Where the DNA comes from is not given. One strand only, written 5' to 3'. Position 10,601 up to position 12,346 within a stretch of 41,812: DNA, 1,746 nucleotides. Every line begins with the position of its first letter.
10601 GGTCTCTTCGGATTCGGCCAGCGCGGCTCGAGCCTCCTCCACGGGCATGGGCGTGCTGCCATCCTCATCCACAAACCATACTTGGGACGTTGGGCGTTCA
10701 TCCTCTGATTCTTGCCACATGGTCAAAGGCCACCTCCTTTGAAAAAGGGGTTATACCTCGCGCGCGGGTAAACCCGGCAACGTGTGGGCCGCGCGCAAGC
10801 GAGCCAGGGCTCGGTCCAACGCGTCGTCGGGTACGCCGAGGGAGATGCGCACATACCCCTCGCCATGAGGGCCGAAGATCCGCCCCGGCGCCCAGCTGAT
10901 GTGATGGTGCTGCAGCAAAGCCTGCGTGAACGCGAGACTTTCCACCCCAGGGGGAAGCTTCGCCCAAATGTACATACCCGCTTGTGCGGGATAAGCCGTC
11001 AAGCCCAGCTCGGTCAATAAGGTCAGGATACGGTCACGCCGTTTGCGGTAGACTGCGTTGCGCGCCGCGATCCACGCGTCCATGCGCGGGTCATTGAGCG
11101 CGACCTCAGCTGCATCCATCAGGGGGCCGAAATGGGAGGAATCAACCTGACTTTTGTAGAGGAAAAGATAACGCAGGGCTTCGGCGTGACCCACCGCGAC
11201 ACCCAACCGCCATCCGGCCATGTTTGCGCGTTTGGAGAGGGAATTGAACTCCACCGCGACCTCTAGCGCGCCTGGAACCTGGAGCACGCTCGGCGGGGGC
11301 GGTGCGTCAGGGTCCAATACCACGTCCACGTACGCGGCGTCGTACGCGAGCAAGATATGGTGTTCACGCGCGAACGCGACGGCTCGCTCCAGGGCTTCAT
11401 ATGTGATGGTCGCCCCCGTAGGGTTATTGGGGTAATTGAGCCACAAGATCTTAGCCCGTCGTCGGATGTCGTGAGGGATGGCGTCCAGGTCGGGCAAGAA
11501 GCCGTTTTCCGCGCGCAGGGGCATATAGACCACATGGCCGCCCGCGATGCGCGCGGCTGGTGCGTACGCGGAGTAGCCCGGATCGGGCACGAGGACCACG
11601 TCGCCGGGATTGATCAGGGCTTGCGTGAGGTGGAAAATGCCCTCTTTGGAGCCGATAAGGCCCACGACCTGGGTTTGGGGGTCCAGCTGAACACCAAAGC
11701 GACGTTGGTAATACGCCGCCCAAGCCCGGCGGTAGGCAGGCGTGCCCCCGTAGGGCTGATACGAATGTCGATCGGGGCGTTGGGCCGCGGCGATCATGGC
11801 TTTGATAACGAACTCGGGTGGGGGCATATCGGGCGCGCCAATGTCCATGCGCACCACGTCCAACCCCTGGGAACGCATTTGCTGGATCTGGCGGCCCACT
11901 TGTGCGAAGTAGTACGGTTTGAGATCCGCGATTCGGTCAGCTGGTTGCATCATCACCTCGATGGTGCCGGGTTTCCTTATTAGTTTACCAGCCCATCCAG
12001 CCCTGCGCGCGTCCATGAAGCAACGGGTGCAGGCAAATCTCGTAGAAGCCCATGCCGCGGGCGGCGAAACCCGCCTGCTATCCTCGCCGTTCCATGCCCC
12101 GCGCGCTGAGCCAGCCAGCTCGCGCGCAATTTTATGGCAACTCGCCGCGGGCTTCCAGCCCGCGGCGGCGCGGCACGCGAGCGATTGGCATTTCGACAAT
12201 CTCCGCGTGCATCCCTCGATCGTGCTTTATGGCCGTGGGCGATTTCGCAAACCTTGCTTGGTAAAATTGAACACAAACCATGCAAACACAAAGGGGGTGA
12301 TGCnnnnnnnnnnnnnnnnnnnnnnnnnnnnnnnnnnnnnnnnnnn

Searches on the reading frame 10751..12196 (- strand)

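Call 63: search_protein_families(library=pfam, proteins=[window:10751-12196:-], max_evalue=0.0001)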
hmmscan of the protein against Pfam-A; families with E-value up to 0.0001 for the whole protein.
window:10751-12196:- (481 aa): 1 family
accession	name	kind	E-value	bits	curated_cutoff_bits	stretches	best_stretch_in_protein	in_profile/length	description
PF00155.27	Aminotran_1_2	-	8.1e-68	229.7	19.7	1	113-467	2-361/361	Aminotransferase class I and II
